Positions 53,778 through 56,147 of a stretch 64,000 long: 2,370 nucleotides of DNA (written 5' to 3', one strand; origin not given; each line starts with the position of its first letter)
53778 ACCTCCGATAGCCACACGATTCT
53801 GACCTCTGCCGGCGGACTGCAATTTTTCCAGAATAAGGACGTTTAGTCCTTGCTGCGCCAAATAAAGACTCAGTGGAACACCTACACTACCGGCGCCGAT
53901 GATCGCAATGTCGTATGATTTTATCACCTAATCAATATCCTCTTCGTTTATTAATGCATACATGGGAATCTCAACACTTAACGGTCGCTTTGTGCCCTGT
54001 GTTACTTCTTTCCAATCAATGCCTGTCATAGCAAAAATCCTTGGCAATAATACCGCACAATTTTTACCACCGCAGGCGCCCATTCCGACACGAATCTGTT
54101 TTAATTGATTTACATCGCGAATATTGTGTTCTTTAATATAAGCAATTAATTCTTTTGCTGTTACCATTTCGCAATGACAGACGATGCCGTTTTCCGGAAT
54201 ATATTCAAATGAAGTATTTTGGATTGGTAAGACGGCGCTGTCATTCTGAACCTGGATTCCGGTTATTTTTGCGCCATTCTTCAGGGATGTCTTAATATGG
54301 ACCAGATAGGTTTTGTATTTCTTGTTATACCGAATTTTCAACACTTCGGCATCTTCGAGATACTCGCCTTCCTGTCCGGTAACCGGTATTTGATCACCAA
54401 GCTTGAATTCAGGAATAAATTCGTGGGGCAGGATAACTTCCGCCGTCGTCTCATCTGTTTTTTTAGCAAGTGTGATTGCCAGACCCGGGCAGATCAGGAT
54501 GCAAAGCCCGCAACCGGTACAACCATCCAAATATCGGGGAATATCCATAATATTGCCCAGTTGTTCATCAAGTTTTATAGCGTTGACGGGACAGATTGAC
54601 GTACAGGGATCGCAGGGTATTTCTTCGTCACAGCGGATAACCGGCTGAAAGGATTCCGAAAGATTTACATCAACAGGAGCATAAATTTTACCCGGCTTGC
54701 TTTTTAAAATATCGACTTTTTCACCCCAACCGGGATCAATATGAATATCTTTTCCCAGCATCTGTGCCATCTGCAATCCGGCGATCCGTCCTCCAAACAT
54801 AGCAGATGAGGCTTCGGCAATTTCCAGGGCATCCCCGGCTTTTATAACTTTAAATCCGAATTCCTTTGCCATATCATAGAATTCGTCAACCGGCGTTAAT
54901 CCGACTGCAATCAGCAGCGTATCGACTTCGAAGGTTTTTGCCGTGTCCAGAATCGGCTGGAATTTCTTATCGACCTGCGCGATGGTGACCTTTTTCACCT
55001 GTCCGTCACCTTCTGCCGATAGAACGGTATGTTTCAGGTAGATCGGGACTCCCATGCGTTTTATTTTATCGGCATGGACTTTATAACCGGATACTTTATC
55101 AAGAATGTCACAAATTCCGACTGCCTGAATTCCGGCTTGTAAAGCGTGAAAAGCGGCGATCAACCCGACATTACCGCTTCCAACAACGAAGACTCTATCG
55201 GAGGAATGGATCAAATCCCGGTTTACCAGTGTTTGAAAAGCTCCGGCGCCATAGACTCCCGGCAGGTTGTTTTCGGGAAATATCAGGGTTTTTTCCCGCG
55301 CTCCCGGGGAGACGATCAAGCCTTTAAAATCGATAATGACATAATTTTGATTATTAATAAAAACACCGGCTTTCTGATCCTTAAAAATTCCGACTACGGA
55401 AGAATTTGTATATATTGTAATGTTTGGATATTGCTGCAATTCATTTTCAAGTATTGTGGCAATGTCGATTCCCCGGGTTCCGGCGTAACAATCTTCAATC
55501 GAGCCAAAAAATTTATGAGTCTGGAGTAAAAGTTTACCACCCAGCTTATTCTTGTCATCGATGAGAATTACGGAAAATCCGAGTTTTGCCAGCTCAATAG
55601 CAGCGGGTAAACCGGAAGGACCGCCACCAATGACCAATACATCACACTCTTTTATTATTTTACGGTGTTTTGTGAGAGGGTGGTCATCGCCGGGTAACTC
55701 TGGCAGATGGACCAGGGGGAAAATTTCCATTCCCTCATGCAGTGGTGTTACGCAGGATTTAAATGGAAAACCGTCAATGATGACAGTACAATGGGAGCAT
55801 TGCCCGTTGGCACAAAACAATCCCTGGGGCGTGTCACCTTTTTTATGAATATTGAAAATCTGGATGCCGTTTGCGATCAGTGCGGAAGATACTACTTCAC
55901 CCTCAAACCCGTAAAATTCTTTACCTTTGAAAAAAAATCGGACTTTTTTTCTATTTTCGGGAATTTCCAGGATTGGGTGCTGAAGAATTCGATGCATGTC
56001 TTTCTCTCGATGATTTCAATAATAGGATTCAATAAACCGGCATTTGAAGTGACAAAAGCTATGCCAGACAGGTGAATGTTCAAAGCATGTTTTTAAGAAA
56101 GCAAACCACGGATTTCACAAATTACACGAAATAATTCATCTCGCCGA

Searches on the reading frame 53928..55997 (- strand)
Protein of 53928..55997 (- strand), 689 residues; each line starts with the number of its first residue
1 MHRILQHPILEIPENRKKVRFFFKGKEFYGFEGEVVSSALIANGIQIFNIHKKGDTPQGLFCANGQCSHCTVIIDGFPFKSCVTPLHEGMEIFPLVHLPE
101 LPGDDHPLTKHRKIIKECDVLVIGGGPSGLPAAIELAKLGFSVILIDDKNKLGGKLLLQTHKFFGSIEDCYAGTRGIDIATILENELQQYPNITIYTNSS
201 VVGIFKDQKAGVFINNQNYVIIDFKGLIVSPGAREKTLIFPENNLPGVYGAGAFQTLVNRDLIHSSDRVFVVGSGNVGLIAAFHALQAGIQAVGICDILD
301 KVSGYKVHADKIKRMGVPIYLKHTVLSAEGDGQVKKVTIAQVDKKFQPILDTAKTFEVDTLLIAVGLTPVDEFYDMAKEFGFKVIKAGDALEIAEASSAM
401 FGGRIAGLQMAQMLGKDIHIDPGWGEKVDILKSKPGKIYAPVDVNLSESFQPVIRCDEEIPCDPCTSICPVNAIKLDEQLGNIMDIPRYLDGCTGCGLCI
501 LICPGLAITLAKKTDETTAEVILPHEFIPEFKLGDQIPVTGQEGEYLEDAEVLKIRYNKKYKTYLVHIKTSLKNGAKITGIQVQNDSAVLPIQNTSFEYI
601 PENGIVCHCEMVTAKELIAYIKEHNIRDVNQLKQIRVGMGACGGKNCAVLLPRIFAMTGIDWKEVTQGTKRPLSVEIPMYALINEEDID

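Call 37: search_protein_families(library=pfam, proteins=[window:53928-55997:-], max_evalue=0.00001)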
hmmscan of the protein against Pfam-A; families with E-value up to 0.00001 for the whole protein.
window:53928-55997:- (689 aa): 15 families
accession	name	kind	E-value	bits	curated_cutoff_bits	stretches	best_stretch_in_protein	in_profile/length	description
PF07992.20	Pyr_redox_2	-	1e-25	91.2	26.1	1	119-384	2-251/291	Pyridine nucleotide-disulphide oxidoreductase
PF13510.11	Fer2_4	-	3.4e-19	69.1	22.8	1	17-92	2-77/82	2Fe-2S iron-sulfur cluster binding domain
PF03486.20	HI0933_like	-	7.7e-14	52.2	50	1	119-158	2-41/244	HI0933-like protein Rossmann domain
PF00070.33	Pyr_redox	-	4e-12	46.9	22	0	268-340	1-80/82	Pyridine nucleotide-disulphide oxidoreductase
PF12831.13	FAD_oxidored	-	8.7e-10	38.9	27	1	119-156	1-38/416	FAD dependent oxidoreductase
PF01494.25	FAD_binding_3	-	2.4e-08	34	22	1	117-150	1-34/349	FAD binding domain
PF13450.12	NAD_binding_8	-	3.3e-08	34.1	21.9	1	122-156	1-35/68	NAD(P)-binding Rossmann-like domain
PF00890.30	FAD_binding_2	-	8.9e-08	32.2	20.4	1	119-155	1-37/414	FAD binding domain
PF01266.30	DAO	-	1.6e-07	31.6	27.9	0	119-153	1-35/353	FAD dependent oxidoreductase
PF12838.12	Fer4_7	-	6.2e-07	30.2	27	1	461-504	4-49/52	4Fe-4S dicluster domain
PF01946.23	Thi4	-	1.8e-06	27.8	26.2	0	115-156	15-57/235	Thi4 family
PF01134.28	GIDA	-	2.1e-06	27.5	22.1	0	119-149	1-31/391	Glucose inhibited division protein A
PF04324.20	Fer2_BFD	-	3.1e-06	27.9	26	1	605-650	1-43/50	BFD-like [2Fe-2S] binding domain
PF13738.12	Pyr_redox_3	-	3.1e-06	27.1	30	0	115-151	162-198/305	Pyridine nucleotide-disulphide oxidoreductase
PF01262.27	AlaDh_PNT_C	-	3.6e-06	27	23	0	115-150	26-61/214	Alanine dehydrogenase/PNT, C-terminal domain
